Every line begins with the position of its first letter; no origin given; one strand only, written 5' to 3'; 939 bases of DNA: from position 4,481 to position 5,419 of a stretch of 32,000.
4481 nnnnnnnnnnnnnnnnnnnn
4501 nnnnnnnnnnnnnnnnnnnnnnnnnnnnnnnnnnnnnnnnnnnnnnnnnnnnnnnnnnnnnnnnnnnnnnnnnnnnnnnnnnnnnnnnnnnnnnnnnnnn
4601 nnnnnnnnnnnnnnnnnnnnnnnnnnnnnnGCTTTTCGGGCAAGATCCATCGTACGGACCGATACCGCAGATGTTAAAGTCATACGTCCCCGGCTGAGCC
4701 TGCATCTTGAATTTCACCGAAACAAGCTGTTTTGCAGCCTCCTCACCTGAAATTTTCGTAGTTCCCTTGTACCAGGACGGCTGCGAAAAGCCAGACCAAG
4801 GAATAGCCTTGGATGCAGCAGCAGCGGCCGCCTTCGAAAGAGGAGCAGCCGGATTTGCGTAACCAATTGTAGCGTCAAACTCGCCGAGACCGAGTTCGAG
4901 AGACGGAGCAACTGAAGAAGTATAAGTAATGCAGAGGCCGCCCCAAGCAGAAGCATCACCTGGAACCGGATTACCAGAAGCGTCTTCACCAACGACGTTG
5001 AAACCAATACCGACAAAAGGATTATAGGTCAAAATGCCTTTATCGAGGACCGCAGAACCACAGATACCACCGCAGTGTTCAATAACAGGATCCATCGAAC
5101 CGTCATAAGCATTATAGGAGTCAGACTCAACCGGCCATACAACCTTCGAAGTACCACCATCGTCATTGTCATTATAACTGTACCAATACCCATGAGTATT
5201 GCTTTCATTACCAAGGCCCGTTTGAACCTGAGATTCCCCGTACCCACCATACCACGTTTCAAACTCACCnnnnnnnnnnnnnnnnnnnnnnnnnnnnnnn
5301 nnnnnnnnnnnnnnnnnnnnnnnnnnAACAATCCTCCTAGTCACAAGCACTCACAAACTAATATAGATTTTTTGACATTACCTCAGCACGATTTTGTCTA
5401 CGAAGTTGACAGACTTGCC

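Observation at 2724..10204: Three tandem secreted paralogs of unknown function sandwiched between a GH8 and a GH5 cellulase: candidate cell-surface cellulose-capture or processing module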

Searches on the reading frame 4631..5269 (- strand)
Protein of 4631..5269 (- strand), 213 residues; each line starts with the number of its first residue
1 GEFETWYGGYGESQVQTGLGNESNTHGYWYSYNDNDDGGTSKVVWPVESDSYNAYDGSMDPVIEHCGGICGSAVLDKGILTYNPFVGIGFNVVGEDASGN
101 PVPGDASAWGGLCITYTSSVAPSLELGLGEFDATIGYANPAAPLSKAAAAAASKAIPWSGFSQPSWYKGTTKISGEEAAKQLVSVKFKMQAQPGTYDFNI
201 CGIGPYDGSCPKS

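Call 11: find_homologous_proteins(query=window:4631-5269:-, max_evalue=0.001)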
Query window:4631-5269:- (213 aa): 275 proteins with E <= 0.001 among 815 candidates; the best 120 are listed.
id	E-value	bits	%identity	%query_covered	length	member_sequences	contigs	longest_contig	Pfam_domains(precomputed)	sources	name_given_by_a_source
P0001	5.3e-137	473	98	99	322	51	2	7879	PF18962.8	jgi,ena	-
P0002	1.3e-133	462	96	100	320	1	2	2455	PF18962.8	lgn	-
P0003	5.1e-133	460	95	100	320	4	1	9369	PF18962.8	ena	-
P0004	6.6e-133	460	95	100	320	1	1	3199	PF18962.8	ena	-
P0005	1.3e-132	459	95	100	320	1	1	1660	PF18962.8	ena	-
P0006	1.5e-132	458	95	100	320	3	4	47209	PF18962.8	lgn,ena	-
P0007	1.0e-128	446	89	100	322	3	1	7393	PF18962.8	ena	-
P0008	3.2e-127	441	92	100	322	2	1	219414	PF18962.8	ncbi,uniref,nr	ncbi:T9SS type A sorting domain-containing protein [Fibrobacter sp. UWB12]|uniref:T9SS type A sortin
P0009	2.3e-126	438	89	100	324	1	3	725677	PF18962.8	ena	-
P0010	4.0e-125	434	88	100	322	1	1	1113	PF18962.8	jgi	jgi:hypothetical protein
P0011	1.9e-123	429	85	100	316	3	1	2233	PF18962.8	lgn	-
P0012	6.9e-121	420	86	100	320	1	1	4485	PF18962.8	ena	-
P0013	8.6e-120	417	85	100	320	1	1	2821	PF18962.8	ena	-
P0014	1.5e-119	416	85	100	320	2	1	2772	PF18962.8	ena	-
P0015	2.0e-119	415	91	100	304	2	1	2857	PF18962.8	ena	-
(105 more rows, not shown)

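Call 20: search_solved_structures(query=A4, max_evalue=10, show_alignments=2)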
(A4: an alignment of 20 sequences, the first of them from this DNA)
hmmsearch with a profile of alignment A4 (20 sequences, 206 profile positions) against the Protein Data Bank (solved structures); distinct sequences matched with E-value up to 10: 1.
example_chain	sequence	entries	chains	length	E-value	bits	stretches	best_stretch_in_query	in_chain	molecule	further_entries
4hsp_A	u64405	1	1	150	1.3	11.8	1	148-193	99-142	hypothetical protein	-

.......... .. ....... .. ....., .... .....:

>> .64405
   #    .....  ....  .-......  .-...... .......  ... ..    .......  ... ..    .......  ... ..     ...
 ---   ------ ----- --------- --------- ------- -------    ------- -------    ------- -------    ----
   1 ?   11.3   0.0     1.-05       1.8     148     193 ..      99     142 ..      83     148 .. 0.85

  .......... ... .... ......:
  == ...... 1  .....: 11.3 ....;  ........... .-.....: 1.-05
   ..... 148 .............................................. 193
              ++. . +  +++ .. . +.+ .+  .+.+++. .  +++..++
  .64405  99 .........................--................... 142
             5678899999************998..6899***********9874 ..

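Call 21: find_related_loci(query=A4, collection=genome_contigs, flank=10000)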
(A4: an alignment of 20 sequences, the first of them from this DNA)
Query A4 (207 aa) in genome_contigs; peptide patterns used: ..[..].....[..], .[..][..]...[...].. (x = any residue, [..] = any of these).
87 stretches matched a pattern; 70 encode a relative of the query (tblastn E <= 1e-3); 69 distinct loci.
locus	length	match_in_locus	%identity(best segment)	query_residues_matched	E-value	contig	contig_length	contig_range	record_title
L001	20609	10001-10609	66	4-206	3e-87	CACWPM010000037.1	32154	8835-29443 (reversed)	MAG: Fibrobacter succinogenes isolate RUG10790 genome assembly, contig: RUG10790_asm_37, whole genome shotgun sequence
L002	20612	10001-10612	64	3-205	3e-82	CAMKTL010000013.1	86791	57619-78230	MAG: uncultured Fibrobacter sp. isolate SRR12081295_bin.74_metaWRAP_v1.3_MAG genome assembly, contig: ERZ12289769.302, w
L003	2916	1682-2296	62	1-206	1e-81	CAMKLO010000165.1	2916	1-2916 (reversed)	MAG: uncultured Fibrobacter sp. isolate SRR12081298_bin.88_metaWRAP_v1.3_MAG genome assembly, contig: ERZ12289774.76278,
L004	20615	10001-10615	63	4-207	1e-79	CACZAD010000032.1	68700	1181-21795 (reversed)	MAG: Fibrobacter succinogenes isolate RUG12439 genome assembly, contig: RUG12439_asm_32, whole genome shotgun sequence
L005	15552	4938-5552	63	4-207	3e-79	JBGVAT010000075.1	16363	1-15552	MAG: Fibrobacter sp. isolate ruminal_MAG_424 ruminal_MAG_424_contig_0075, whole genome shotgun sequence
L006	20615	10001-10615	62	1-206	3e-79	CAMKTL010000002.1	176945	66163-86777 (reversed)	MAG: uncultured Fibrobacter sp. isolate SRR12081295_bin.74_metaWRAP_v1.3_MAG genome assembly, contig: ERZ12289769.48, wh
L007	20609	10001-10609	61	3-206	9e-79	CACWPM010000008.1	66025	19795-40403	MAG: Fibrobacter succinogenes isolate RUG10790 genome assembly, contig: RUG10790_asm_8, whole genome shotgun sequence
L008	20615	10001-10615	61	1-206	8e-79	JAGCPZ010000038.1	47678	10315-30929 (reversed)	MAG: Fibrobacter sp. isolate RGIG10017 Yak_Reticulum-5__c388847, whole genome shotgun sequence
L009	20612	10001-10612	59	3-206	5e-77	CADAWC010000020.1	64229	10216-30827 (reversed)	MAG: Fibrobacter succinogenes isolate RUG13674 genome assembly, contig: RUG13674_asm_20, whole genome shotgun sequence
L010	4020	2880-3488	63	4-206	7e-77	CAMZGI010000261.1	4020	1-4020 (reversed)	MAG TPA_asm: uncultured Fibrobacter sp. isolate SRR10912533_bin.48_metaWRAP_v1.3_MAG genome assembly, contig: ERZ1421001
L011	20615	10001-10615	59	1-206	2e-76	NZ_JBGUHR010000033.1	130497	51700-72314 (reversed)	MAG: Fibrobacter sp. isolate ruminal_MAG_346 ruminal_MAG_346_contig_0033, whole genome shotgun sequence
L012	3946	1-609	62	4-206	3e-75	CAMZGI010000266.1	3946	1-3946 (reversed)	MAG TPA_asm: uncultured Fibrobacter sp. isolate SRR10912533_bin.48_metaWRAP_v1.3_MAG genome assembly, contig: ERZ1421001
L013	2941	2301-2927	63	1-205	1e-75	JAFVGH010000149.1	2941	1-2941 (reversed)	MAG: Fibrobacter sp. isolate RGIG5144 Sheep_Abomasum-4__c596147, whole genome shotgun sequence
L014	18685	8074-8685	61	3-205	8e-74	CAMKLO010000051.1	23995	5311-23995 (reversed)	MAG: uncultured Fibrobacter sp. isolate SRR12081298_bin.88_metaWRAP_v1.3_MAG genome assembly, contig: ERZ12289774.2619,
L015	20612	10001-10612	59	3-207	1e-73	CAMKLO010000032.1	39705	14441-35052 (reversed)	MAG: uncultured Fibrobacter sp. isolate SRR12081298_bin.88_metaWRAP_v1.3_MAG genome assembly, contig: ERZ12289774.1074,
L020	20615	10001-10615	55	3-207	3e-69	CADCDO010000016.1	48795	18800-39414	MAG: Fibrobacter succinogenes isolate RUG14562 genome assembly, contig: RUG14562_asm_16, whole genome shotgun sequence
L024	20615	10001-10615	55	3-206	1e-70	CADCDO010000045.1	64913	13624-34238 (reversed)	MAG: Fibrobacter succinogenes isolate RUG14562 genome assembly, contig: RUG14562_asm_45, whole genome shotgun sequence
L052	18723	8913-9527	43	4-206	5e-47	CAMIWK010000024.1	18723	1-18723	MAG: uncultured Fibrobacter sp. isolate SRR12081302_bin.21_metaWRAP_v1.3_MAG genome assembly, contig: ERZ12289775.4996,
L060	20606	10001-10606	39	2-207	5e-40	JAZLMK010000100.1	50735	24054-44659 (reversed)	MAG: Fibrobacter sp. isolate T1900044955_TA20190009.MAGScoT_cleanbin_000018 SGB_3810_k141_519571, whole genome shotgun s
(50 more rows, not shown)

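Call 28: search_protein_representatives(alignment_id=A4)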
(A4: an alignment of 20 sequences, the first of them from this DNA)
Query: 20 sequences, 206 profile positions. Proteins with E-value up to 0.001 (for the whole library): 727; up to 1e-10: 548; up to 1e-30: 315. The best 150 are listed.
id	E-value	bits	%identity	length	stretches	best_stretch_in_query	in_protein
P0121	2.3e-182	618.5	-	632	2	2-206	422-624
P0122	6.1e-178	604.1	-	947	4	2-205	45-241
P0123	1.1e-174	593.5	-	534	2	2-205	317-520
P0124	6.7e-174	590.9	-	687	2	2-205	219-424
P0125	1.4e-161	550.6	-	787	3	5-205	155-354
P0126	6.7e-157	535.4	-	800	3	7-205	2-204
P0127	8.1e-147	502.4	-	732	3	4-203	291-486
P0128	1.4e-142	488.5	-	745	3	2-205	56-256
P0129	3.1e-136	467.8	-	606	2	3-206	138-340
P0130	5.5e-133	457.2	-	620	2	5-205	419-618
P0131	1.2e-131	452.9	-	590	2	3-204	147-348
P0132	1.4e-130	449.4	-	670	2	4-205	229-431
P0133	4.1e-130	447.9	-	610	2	5-205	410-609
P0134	9.1e-129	443.5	-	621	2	1-204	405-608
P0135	5.0e-124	428.0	-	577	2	2-205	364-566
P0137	6.9e-117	404.7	-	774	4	26-204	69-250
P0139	2.9e-111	386.3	-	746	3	2-206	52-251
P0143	4.7e-102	356.2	-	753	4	21-203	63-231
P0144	3.6e-99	346.8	-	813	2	5-205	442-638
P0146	2.0e-95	334.6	-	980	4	6-203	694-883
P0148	6.2e-93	326.4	-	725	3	4-168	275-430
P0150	8.5e-91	319.5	-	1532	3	4-200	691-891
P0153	7.8e-87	306.5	-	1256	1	2-205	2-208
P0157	7.1e-84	296.9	-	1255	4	4-204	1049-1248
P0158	3.1e-83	294.7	-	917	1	2-205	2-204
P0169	1.5e-77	276.1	-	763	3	4-169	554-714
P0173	5.6e-75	267.8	-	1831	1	2-205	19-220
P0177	3.0e-71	255.6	-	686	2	24-204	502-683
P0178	2.7e-70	252.5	-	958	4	19-190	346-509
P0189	2.0e-66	239.8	-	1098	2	4-203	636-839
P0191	2.7e-65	236.2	-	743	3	5-204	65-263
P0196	1.2e-63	230.8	-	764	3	2-205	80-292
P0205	4.0e-61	222.5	-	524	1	4-204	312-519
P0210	4.2e-60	219.2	-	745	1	4-203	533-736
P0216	2.8e-59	216.5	-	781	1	5-206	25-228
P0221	1.1e-58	214.6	-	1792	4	4-200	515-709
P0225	5.3e-58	212.4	-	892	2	26-203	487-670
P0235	5.6e-55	202.5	-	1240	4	4-205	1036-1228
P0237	1.8e-54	200.8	-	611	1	4-202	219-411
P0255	4.7e-52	192.9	-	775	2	27-199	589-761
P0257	2.3e-51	190.7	-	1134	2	4-201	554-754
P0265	2.1e-50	187.5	-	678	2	5-204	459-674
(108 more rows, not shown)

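Call 31: search_protein_families(library=pfam, alignment_id=A5, max_evalue=0.001)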
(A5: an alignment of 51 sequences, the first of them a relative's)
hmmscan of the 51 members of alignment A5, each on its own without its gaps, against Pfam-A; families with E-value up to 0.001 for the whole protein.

A. member 1, P0121 (632 aa): 0 families

B. families by the number of members that match (of 51 scanned): 14 families
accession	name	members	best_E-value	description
PF09603.15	Fib_succ_major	7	9.3e-137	Fibrobacter succinogenes major domain (Fib_succ_major)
PF18889.6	Beta_helix_3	4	1.1e-23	Beta helix repeat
PF09479.16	Flg_new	3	4e-40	Listeria-Bacteroides repeat domain (List_Bact_rpt)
PF08547.18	CIA30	3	2.6e-12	Complex I intermediate-associated protein 30 (CIA30)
PF18962.6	Por_Secre_tail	3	2e-08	Secretion system C-terminal sorting domain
PF01391.23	Collagen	3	5.4e-06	Collagen triple helix repeat (20 copies)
PF14262.12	Cthe_2159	2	1.6e-17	Carbohydrate-binding domain-containing protein Cthe_2159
PF07603.17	Lcl_C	2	1.9e-13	Lcl C-terminal domain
PF05736.17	OprF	2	0.00038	OprF membrane domain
PF13306.12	LRR_5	1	5.9e-29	BspA type Leucine rich repeat region (6 copies)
PF24748.1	Galaxin_repeat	1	1.3e-07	Galaxin-like repeats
PF00801.26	PKD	1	3.2e-05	PKD domain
PF13855.12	LRR_8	1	4e-05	Leucine rich repeat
PF18911.6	PKD_4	1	4.9e-05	PKD domain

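Call 33: search_protein_families(library=pfam, proteins=[P0153, P0158, P0173, P0216, P0150, P0157, P0189, P0257], max_evalue=0.01)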
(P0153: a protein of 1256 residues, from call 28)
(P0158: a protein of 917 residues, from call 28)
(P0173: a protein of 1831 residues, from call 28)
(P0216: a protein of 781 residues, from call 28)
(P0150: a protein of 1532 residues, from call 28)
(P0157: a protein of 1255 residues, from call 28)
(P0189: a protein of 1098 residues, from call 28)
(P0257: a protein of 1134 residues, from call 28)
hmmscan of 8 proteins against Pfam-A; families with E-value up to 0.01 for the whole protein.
P0153 (1256 aa): 4 families
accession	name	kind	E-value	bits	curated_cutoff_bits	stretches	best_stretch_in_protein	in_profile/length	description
PF18889.6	Beta_helix_3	-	1.3e-13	51.2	27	1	726-743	1-16/20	Beta helix repeat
PF09479.16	Flg_new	-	7.6e-10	39.2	27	1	525-591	3-65/65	Listeria-Bacteroides repeat domain (List_Bact_rpt)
PF14262.12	Cthe_2159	-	4e-08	33.3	25.8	2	336-461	60-190/262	Carbohydrate-binding domain-containing protein Cthe_2159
PF17583.7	DUF5484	-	0.0079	16.3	27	0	277-301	16-40/43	Family of unknown function (DUF5484)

P0158 (917 aa): 1 family
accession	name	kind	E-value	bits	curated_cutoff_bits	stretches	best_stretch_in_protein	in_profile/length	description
PF18889.6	Beta_helix_3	-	2.7e-06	27.9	27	0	437-453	1-16/20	Beta helix repeat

P0173 (1831 aa): 3 families
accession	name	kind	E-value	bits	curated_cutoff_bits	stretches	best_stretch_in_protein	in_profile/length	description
PF09479.16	Flg_new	-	1.4e-26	92.8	27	2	1050-1115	3-65/65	Listeria-Bacteroides repeat domain (List_Bact_rpt)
PF18889.6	Beta_helix_3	-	1.1e-23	83.2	27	1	867-882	1-16/20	Beta helix repeat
PF14262.12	Cthe_2159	-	1.6e-17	64.1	25.8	2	453-605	71-246/262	Carbohydrate-binding domain-containing protein Cthe_2159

P0216 (781 aa): 0 families

P0150 (1532 aa): 2 families
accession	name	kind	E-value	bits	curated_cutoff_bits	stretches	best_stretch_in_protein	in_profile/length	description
PF09603.15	Fib_succ_major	-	8.8e-48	163.5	33.9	2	1354-1529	1-187/187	Fibrobacter succinogenes major domain (Fib_succ_major)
PF07603.17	Lcl_C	-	8.3e-11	42.6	34.9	1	1422-1528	43-116/117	Lcl C-terminal domain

P0157 (1255 aa): 0 families

P0189 (1098 aa): 1 family
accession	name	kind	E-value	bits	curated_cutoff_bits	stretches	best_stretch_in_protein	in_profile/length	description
PF09603.15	Fib_succ_major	-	2e-29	103.6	33.9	1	880-1076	1-187/187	Fibrobacter succinogenes major domain (Fib_succ_major)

P0257 (1134 aa): 1 family
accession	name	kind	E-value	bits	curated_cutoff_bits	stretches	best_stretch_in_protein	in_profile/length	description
PF09603.15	Fib_succ_major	-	1.9e-48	165.6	33.9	2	966-1132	1-187/187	Fibrobacter succinogenes major domain (Fib_succ_major)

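Call 34: search_protein_families(library=pfam, proteins=[P0144, P0177, P0225, P0255, P0265, P0221, P0235, P0210, P0205, P0237], max_evalue=0.01)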
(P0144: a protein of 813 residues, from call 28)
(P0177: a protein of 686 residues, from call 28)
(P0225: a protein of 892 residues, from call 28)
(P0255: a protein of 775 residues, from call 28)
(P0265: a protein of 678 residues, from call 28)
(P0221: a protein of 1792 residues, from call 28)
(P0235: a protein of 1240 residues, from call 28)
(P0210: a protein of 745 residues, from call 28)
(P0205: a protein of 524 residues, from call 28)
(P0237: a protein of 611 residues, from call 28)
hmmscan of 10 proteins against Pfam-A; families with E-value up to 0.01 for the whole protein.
P0144 (813 aa): 0 families

P0177 (686 aa): 0 families

P0225 (892 aa): 1 family
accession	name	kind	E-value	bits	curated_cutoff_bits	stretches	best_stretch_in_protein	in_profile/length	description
PF09603.15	Fib_succ_major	-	1e-26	94.8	33.9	1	723-891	1-187/187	Fibrobacter succinogenes major domain (Fib_succ_major)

P0255 (775 aa): 0 families

P0265 (678 aa): 0 families

P0221 (1792 aa): 5 families
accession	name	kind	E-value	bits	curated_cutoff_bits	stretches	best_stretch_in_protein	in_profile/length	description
PF09603.15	Fib_succ_major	-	9.3e-137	453.6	33.9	5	1418-1572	1-186/187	Fibrobacter succinogenes major domain (Fib_succ_major)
PF07603.17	Lcl_C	-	1.9e-13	51.1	34.9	0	152-300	18-116/117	Lcl C-terminal domain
PF00801.26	PKD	-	3.2e-05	24.3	23.5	1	744-793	15-66/80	PKD domain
PF18911.6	PKD_4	-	4.9e-05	23.8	27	1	751-795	29-71/85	PKD domain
PF20746.2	EndoS_Ig-like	-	0.0044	17.4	27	0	1016-1045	39-68/124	Endo-beta-N-acetylglucosaminidase F2, Ig-like domain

P0235 (1240 aa): 0 families

P0210 (745 aa): 1 family
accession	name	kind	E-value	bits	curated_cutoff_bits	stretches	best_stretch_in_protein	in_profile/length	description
PF09603.15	Fib_succ_major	-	2.2e-19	70.9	33.9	1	161-336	2-187/187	Fibrobacter succinogenes major domain (Fib_succ_major)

P0205 (524 aa): 0 families

P0237 (611 aa): 1 family
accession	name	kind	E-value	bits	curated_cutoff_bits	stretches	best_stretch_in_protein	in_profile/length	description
PF09603.15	Fib_succ_major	-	1e-21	78.5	33.9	1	454-609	5-187/187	Fibrobacter succinogenes major domain (Fib_succ_major)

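Call 35: search_protein_families(library=pfam, proteins=[P0137, P0143, P0191, P0148, P0169, P0196, P0178, P0146, P0139, P0122], max_evalue=0.01)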
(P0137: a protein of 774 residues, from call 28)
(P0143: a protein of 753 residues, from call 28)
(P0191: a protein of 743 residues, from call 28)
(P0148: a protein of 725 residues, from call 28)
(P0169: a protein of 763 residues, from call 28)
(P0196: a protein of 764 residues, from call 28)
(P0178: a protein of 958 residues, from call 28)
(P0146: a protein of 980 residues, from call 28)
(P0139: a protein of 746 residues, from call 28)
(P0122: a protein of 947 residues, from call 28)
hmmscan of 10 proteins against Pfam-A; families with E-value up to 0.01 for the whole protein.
P0137 (774 aa): 0 families

P0143 (753 aa): 0 families

P0191 (743 aa): 0 families

P0148 (725 aa): 0 families

P0169 (763 aa): 0 families

P0196 (764 aa): 0 families

P0178 (958 aa): 1 family
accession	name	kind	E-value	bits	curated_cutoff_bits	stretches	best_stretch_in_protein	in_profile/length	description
PF08547.18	CIA30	-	1.9e-07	31.7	24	0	578-731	3-133/157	Complex I intermediate-associated protein 30 (CIA30)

P0146 (980 aa): 2 families
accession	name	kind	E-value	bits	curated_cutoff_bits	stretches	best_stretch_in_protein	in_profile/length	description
PF08547.18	CIA30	-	2.6e-12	47.5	24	0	49-212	10-155/157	Complex I intermediate-associated protein 30 (CIA30)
PF18962.6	Por_Secre_tail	-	0.00022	21.9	27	1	932-978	23-74/75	Secretion system C-terminal sorting domain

P0139 (746 aa): 0 families

P0122 (947 aa): 0 families

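Call 61: predict_structure(alignment_id=A4)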
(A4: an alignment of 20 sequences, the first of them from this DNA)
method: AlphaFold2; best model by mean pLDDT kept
length: 207 residues; sequences in the alignment: 20
mean_pLDDT: 92.0   pTM: 0.88
mean pLDDT of the five models: 92.0, 88.6, 87.5, 82.7, 78.7
residues with pLDDT >= 90: 165; 70-90: 32; 50-70: 4; < 50: 6
segments of 3 or more residues with pLDDT < 50: 51-56
pLDDT, mean of each block of 10 residues (from residue 1): 86 88 84 94 87 57 92 97 96 90 95 98 97 96 96 97 96 98 97 98 92
secondary structure, 60 per line:
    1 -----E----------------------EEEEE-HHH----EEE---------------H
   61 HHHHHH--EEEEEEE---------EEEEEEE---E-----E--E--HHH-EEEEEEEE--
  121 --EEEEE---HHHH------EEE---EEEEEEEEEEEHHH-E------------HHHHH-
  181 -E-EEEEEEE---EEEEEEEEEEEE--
elements in order: E29-33 E42-44 H60-66 E69-75 E85-91 E111-118 E123-127 H131-134 E141-143 E147-157 H175-179 E184-190 E194-205
